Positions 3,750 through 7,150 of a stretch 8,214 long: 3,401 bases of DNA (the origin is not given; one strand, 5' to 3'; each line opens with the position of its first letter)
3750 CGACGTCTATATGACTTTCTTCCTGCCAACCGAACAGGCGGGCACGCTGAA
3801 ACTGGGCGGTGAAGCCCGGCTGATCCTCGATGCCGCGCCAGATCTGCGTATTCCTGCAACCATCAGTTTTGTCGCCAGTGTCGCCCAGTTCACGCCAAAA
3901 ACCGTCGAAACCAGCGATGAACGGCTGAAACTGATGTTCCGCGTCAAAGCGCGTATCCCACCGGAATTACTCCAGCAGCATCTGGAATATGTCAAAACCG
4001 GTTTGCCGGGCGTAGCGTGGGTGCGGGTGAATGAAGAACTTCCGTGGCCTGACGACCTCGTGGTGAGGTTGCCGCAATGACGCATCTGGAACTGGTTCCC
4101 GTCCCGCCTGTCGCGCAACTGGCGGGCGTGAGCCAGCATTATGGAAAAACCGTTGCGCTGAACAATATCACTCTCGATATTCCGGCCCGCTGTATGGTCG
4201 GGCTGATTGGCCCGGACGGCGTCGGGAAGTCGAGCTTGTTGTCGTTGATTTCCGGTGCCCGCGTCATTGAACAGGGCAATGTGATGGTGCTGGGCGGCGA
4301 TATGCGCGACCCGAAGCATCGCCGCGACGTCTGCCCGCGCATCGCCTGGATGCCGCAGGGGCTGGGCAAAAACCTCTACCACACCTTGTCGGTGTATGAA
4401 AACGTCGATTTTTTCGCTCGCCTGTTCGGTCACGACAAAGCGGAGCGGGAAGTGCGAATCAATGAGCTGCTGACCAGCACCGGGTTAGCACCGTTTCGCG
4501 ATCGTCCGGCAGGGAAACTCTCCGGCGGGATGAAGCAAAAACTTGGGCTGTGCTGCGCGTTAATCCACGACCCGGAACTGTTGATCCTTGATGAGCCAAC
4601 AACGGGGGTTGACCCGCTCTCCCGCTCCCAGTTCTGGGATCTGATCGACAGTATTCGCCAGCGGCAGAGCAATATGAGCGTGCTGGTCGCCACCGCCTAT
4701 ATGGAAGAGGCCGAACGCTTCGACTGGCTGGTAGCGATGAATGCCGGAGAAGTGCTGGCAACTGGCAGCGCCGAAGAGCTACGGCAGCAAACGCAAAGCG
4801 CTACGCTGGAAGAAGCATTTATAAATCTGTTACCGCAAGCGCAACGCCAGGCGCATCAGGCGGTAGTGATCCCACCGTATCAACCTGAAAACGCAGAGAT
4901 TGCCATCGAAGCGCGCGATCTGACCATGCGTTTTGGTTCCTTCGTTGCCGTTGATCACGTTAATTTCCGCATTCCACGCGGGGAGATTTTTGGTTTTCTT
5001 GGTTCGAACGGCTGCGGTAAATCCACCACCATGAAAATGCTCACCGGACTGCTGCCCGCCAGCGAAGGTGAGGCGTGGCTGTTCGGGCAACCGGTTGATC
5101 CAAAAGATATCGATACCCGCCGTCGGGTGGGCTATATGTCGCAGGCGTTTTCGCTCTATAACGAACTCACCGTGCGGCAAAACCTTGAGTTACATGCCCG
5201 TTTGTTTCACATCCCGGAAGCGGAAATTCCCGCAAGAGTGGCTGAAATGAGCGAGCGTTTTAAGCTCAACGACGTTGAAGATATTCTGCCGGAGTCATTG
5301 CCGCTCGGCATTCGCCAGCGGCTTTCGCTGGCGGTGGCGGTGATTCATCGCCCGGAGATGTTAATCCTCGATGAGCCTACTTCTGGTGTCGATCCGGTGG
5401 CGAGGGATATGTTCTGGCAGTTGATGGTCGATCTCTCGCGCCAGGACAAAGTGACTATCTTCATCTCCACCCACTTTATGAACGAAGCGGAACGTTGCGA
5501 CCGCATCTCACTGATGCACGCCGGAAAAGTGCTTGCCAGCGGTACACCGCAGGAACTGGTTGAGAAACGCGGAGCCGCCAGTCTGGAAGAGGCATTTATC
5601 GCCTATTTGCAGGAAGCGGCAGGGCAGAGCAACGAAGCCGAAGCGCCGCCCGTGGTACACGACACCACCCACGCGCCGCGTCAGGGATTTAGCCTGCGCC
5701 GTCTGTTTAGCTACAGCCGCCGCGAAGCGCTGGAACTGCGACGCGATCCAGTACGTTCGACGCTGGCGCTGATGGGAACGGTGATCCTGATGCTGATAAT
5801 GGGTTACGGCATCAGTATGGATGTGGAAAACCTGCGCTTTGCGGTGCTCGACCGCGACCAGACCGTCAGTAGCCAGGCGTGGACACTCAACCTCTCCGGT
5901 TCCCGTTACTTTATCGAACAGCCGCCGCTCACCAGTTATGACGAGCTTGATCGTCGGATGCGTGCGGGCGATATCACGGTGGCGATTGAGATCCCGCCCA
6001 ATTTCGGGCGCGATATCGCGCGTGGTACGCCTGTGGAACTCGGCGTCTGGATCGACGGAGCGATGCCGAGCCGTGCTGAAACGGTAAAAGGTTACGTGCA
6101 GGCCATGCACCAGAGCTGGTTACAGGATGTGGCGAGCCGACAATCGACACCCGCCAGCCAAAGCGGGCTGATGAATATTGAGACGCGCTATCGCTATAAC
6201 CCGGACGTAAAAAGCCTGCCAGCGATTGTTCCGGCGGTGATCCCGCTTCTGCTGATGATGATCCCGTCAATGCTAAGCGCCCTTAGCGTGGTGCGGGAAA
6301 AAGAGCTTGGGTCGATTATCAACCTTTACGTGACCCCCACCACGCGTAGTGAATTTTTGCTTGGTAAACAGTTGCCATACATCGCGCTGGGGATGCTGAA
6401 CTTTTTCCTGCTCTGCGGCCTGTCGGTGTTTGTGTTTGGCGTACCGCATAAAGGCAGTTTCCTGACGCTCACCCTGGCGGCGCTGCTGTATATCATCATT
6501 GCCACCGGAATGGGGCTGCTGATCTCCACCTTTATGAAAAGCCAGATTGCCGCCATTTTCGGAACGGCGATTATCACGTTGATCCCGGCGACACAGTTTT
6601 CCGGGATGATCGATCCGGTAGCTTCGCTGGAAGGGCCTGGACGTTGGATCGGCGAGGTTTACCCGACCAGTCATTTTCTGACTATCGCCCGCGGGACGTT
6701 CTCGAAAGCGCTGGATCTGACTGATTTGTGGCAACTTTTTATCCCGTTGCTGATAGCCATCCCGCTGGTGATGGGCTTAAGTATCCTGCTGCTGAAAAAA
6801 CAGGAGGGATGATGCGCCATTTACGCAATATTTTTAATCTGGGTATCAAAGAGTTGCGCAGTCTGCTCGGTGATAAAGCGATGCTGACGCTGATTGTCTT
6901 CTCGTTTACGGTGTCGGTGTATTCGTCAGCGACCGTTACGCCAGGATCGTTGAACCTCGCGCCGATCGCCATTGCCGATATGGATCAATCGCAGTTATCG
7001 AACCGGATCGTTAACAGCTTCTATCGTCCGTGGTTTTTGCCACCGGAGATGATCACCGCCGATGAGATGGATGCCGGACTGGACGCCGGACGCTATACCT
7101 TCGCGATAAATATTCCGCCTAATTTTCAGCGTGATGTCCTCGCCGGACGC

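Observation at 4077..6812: Both operon junctions use the same 4-nt ATGA stop/start overlap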

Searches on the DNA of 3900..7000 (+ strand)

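Call 4: search_dna_similar(query=window:3900-7000:+, collection=ecoli_genomes, mode=near, max_rows=30, rows=spread)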
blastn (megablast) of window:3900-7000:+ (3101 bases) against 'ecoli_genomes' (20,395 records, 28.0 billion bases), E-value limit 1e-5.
Records with a match: 5414; places in all: 5416; records where one place covers at least 80% of the query: 5414.
Genomes with a match: 5414 of 5426; with a place that covers at least 80% of the query: 5414. Places per genome that has any: lowest 1, median 1, highest 2. On chromosomes: 5416 places; on plasmids: 0.
Best place of each record, by identity: >=99% 1866; 95-99% 3548.
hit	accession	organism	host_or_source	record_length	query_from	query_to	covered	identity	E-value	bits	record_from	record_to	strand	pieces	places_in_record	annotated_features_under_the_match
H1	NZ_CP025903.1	Escherichia coli strain 300709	Homo sapiens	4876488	1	3101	100%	100.0%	0e+0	5727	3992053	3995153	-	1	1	rbbA: ribosome-associated ATPase/putative transporter RbbA | yhhJ: ABC transporter permease | yhiI: HlyD family secretion protein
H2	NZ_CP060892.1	Escherichia coli strain EC22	Homo sapiens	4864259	1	3101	100%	100.0%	0e+0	5727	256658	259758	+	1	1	rbbA: ribosome-associated ATPase/putative transporter RbbA | yhhJ: ABC transporter permease | yhiI: HlyD family secretion protein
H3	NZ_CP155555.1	Escherichia coli strain LZHX12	a children's rocking car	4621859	1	3101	100%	100.0%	0e+0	5727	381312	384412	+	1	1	rbbA: ribosome-associated ATPase/putative transporter RbbA | yhhJ: ABC transporter permease | yhiI: HlyD family secretion protein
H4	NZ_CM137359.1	Escherichia coli strain BL21 Star (DE3) gor KO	genetically engineered Invitrogen ...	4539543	1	3101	100%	100.0%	0e+0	5727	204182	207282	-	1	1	rbbA: ribosome-associated ATPase/putative transporter RbbA | yhhJ: ABC transporter permease | yhiI: HlyD family secretion protein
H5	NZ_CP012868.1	Escherichia coli str. K-12 substr. MG1655 strain K-12 ...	missing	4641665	1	3101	100%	100.0%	0e+0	5722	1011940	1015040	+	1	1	rbbA: ribosome-associated ATPase/putative transporter RbbA | yhhJ: ABC transporter permease | yhiI: HlyD family secretion protein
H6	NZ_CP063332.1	Escherichia coli strain BS74R-D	Homo sapiens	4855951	1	3101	100%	100.0%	0e+0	5722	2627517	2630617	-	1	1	rbbA: ribosome-associated ATPase/putative transporter RbbA | yhhJ: ABC transporter permease | yhiI: HlyD family secretion protein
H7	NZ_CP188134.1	Escherichia coli strain TUM22765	Laboratory developed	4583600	1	3101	100%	100.0%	0e+0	5722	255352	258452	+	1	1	rbbA: ribosome-associated ATPase/putative transporter RbbA | yhhJ: ABC transporter permease | yhiI: HlyD family secretion protein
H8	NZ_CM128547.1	Escherichia coli strain MMC-J-0050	Homo sapiens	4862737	1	3101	100%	99.9%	0e+0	5710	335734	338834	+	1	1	rbbA: ribosome-associated ATPase/putative transporter RbbA | yhhJ: ABC transporter permease | yhiI: HlyD family secretion protein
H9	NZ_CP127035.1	Escherichia coli strain TW10573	Homo sapiens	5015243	1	3101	100%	99.5%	0e+0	5644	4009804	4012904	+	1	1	rbbA: ribosome-associated ATPase/putative transporter RbbA | yhhJ: ABC transporter permease | yhiI: HlyD family secretion protein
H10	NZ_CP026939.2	Escherichia coli strain CFS3313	Bos taurus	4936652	1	3101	100%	99.1%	0e+0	5566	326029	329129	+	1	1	rbbA: ribosome-associated ATPase/putative transporter RbbA | yhhJ: ABC transporter permease | yhiI: HlyD family secretion protein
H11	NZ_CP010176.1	Escherichia coli strain H10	not applicable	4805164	1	3101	100%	99.0%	0e+0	5550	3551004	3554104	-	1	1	rbbA: ribosome-associated ATPase/putative transporter RbbA | yhhJ: ABC transporter permease | yhiI: HlyD family secretion protein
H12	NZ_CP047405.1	Escherichia coli strain MS6193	Homo sapiens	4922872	1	3101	100%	98.6%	0e+0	5494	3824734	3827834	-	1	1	rbbA: ribosome-associated ATPase/putative transporter RbbA | yhhJ: ABC transporter permease | yhiI: HlyD family secretion protein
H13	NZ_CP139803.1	Escherichia coli strain HN257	chicken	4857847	1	3101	100%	98.6%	0e+0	5483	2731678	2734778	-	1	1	rbbA: ribosome-associated ATPase/putative transporter RbbA | yhhJ: ABC transporter permease | yhiI: HlyD family secretion protein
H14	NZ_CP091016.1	Escherichia coli strain STEC306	mutton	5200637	1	3101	100%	98.5%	0e+0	5467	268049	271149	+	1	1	rbbA: ribosome-associated ATPase/putative transporter RbbA | yhhJ: ABC transporter permease | yhiI: HlyD family secretion protein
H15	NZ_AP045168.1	Escherichia coli strain JNEC-KY172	Homo sapiens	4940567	1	3101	100%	98.5%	0e+0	5467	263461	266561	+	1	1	rbbA: ribosome-associated ATPase/putative transporter RbbA | yhhJ: ABC transporter permease | yhiI: HlyD family secretion protein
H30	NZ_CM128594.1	Escherichia coli strain 100248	Homo sapiens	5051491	1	3101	100%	95.7%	0e+0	4985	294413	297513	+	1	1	rbbA: ribosome-associated ATPase/putative transporter RbbA | yhhJ: ABC transporter permease | yhiI: HlyD family secretion protein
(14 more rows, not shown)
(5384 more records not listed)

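Call 7: get_annotated_region(hit=H5, flank=4500)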
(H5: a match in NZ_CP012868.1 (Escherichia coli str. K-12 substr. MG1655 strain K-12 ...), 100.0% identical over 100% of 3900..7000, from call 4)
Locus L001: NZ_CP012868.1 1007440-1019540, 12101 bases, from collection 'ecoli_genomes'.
description: Escherichia coli str. K-12 substr. MG1655 strain K-12 chromosome, complete genome
organism: Escherichia coli str. K-12 substr. MG1655 strain K-12 substr. MG1655 (NCBI taxid 511145)
replicon: chromosome; assembly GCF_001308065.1
host: -; source: missing; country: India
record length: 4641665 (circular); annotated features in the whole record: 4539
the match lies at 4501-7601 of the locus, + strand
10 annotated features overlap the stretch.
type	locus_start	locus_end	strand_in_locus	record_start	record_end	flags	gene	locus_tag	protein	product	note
CDS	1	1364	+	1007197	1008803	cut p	-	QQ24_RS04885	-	YhiJ/YhiL family protein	frameshifted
CDS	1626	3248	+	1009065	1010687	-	-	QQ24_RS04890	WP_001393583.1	YhiJ/YhiL family protein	-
CDS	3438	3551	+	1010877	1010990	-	yhiY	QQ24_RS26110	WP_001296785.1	protein YhiY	-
CDS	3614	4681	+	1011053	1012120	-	yhiI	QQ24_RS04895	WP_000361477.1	HlyD family secretion protein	-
CDS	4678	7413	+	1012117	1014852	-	rbbA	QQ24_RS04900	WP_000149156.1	ribosome-associated ATPase/putative transporter RbbA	-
CDS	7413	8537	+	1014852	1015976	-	yhhJ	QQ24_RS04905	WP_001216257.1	ABC transporter permease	-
CDS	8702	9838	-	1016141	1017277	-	yhhI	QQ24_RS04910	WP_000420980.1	ISAs1-like element ISEc1 family transposase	-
CDS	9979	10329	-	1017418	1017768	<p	-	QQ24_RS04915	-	HEAT repeat domain-containing protein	internal stop; incomplete; partial in the middle of a contig; missing C-terminus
CDS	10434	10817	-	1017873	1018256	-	yhhH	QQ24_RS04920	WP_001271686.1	protein YhhH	This BlastRule distinguishes YhhH from its paralog YbbC. Both are named for founding members from Escherichia coli ...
CDS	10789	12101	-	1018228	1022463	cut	rhsB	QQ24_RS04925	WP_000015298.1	rhs element protein RhsB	-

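Call 8: get_annotated_region(hit=H30, flank=1500)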
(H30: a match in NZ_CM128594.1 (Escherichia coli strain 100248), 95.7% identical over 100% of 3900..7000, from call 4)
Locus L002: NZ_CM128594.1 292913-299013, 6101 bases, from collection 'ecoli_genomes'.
description: Escherichia coli strain 100248 chromosome, whole genome shotgun sequence
organism: Escherichia coli strain 100248 (NCBI taxid 562)
replicon: chromosome; assembly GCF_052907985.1
host: Homo sapiens; source: stool; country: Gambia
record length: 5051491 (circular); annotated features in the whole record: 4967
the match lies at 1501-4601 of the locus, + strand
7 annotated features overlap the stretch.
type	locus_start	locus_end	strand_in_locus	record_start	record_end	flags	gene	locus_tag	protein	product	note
CDS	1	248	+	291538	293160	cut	-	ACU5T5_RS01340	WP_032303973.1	DUF4049 domain-containing protein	-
CDS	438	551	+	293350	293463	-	yhiY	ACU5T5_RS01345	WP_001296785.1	protein YhiY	-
CDS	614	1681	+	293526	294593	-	yhiI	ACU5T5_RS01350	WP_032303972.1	HlyD family secretion protein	-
CDS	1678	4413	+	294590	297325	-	rbbA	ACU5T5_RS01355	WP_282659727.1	ribosome-associated ATPase/putative transporter RbbA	-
CDS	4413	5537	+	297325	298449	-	yhhJ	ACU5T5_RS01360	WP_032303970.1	ABC transporter permease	-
CDS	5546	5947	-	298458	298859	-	nikR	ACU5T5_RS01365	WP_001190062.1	nickel-responsive transcriptional regulator NikR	-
CDS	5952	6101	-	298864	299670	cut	nikE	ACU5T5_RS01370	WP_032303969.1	nickel import ATP-binding protein NikE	-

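Call 38: search_dna_similar(query=window:6782-6841:+, collection=ecoli_genomes, mode=near, max_rows=12, rows=spread)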
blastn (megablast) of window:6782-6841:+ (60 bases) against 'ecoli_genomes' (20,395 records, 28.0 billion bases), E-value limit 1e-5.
Records with a match: 5414; places in all: 5415; records where one place covers at least 80% of the query: 5414.
Genomes with a match: 5414 of 5426; with a place that covers at least 80% of the query: 5414. Places per genome that has any: lowest 1, median 1, highest 2. On chromosomes: 5415 places; on plasmids: 0.
Best place of each record, by identity: >=99% 4537; 95-99% 877.
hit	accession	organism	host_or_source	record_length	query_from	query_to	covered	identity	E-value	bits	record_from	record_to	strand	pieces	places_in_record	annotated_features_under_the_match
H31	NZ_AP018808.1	Escherichia coli strain E2865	Bos taurus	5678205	1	60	100%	100.0%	2e-22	111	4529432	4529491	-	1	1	rbbA: ribosome-associated ATPase/putative transporter RbbA | yhhJ: ABC transporter permease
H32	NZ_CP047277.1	Escherichia coli strain N18-04097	Homo sapiens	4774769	1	60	100%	100.0%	2e-22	111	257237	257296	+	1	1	rbbA: ribosome-associated ATPase/putative transporter RbbA | yhhJ: ABC transporter permease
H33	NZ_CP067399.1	Escherichia coli strain XJW9B263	Bovine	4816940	1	60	100%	100.0%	2e-22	111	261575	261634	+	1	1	rbbA: ribosome-associated ATPase/putative transporter RbbA | yhhJ: ABC transporter permease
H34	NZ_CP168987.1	Escherichia coli strain UTAK-10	Veal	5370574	1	60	100%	100.0%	2e-22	111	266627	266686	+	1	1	rbbA: ribosome-associated ATPase/putative transporter RbbA | yhhJ: ABC transporter permease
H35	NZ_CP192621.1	Escherichia coli strain LD91-1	Homo sapiens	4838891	1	60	100%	100.0%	2e-22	111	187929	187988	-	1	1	rbbA: ribosome-associated ATPase/putative transporter RbbA | yhhJ: ABC transporter permease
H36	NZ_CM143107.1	Escherichia coli strain R2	chicken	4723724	1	60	100%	100.0%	2e-22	111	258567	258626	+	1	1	rbbA: ribosome-associated ATPase/putative transporter RbbA | yhhJ: ABC transporter permease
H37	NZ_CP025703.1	Escherichia coli strain BH100N substr. MG2017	Homo sapiens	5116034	2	60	98%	100.0%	6e-22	110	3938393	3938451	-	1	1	yhhJ: ABC transporter permease | rbbA: ribosome-associated ATPase/putative transporter RbbA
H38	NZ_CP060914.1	Escherichia coli strain EC18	Homo sapiens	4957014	2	60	98%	100.0%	6e-22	110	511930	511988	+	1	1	rbbA: ribosome-associated ATPase/putative transporter RbbA | yhhJ: ABC transporter permease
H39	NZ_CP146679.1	Escherichia coli strain MS 200-1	Homo sapiens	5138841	2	60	98%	100.0%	6e-22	110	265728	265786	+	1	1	rbbA: ribosome-associated ATPase/putative transporter RbbA | yhhJ: ABC transporter permease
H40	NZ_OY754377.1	Escherichia coli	-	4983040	2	60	98%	100.0%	6e-22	110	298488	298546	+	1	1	rbbA: ribosome-associated ATPase/putative transporter RbbA | yhhJ: ABC transporter permease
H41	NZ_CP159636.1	Escherichia coli strain Z135-1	hospital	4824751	2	60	98%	98.3%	3e-20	104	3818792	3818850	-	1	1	yhhJ: ABC transporter permease | rbbA: ribosome-associated ATPase/putative transporter RbbA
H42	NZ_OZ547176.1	Escherichia coli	Homo sapiens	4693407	2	57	93%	98.2%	1e-18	99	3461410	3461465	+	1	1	rbbA: ribosome-associated ATPase/putative transporter RbbA | yhhJ: ABC transporter permease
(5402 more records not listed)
